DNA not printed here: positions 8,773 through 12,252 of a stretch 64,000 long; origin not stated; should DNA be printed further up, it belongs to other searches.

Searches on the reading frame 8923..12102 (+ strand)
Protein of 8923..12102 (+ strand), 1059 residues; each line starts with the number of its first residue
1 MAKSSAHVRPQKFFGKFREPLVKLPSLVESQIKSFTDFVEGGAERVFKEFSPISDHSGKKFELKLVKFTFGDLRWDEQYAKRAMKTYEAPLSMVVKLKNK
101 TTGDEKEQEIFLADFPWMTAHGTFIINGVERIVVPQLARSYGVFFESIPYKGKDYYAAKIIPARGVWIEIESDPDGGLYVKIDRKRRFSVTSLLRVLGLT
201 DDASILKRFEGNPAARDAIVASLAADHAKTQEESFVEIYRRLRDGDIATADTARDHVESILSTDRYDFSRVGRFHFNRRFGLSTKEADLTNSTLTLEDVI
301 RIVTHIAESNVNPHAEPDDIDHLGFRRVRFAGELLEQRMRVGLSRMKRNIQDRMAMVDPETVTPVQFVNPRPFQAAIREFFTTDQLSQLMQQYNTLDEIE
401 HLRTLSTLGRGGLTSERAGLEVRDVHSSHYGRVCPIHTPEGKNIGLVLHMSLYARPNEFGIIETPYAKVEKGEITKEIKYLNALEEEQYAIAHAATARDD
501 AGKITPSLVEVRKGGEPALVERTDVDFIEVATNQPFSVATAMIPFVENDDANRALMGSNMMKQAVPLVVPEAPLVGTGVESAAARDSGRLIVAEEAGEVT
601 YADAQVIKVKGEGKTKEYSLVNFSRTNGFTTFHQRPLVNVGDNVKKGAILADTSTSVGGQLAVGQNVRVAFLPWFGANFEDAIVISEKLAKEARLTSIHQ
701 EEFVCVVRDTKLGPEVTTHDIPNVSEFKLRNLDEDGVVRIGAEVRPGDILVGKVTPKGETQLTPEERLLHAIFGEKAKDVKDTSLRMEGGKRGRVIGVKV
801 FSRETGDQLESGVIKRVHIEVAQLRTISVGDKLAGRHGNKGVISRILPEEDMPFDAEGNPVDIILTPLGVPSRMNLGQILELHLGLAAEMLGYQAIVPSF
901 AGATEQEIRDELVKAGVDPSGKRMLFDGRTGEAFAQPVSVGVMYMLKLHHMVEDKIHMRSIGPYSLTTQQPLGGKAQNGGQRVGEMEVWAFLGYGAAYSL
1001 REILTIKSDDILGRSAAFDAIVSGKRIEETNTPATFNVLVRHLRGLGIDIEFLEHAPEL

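Call 7: search_protein_families(library=pfam, proteins=[window:8923-12102:+], max_evalue=0.00001)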
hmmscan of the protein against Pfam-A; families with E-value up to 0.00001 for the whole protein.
window:8923-12102:+ (1059 aa): 6 families
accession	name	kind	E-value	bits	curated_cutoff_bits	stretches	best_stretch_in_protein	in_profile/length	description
PF00562.33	RNA_pol_Rpb2_6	-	1.2e-119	400.2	23.4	1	593-977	2-373/373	RNA polymerase Rpb2, domain 6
PF04565.21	RNA_pol_Rpb2_3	-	1.3e-25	89.8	21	1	388-455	1-67/68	RNA polymerase Rpb2, domain 3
PF04560.25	RNA_pol_Rpb2_7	-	1e-19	71.2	32.1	1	979-1053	1-85/87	RNA polymerase Rpb2, domain 7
PF04561.19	RNA_pol_Rpb2_2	-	1e-18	68.1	21.7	1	142-329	4-190/190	RNA polymerase Rpb2, domain 2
PF10385.14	RNA_pol_Rpb2_45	-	1.9e-17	63.5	28.2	1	466-531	1-66/66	RNA polymerase beta subunit external 1 domain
PF04563.20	RNA_pol_Rpb2_1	-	1.7e-12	47.7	28.2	1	27-369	2-197/203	RNA polymerase beta subunit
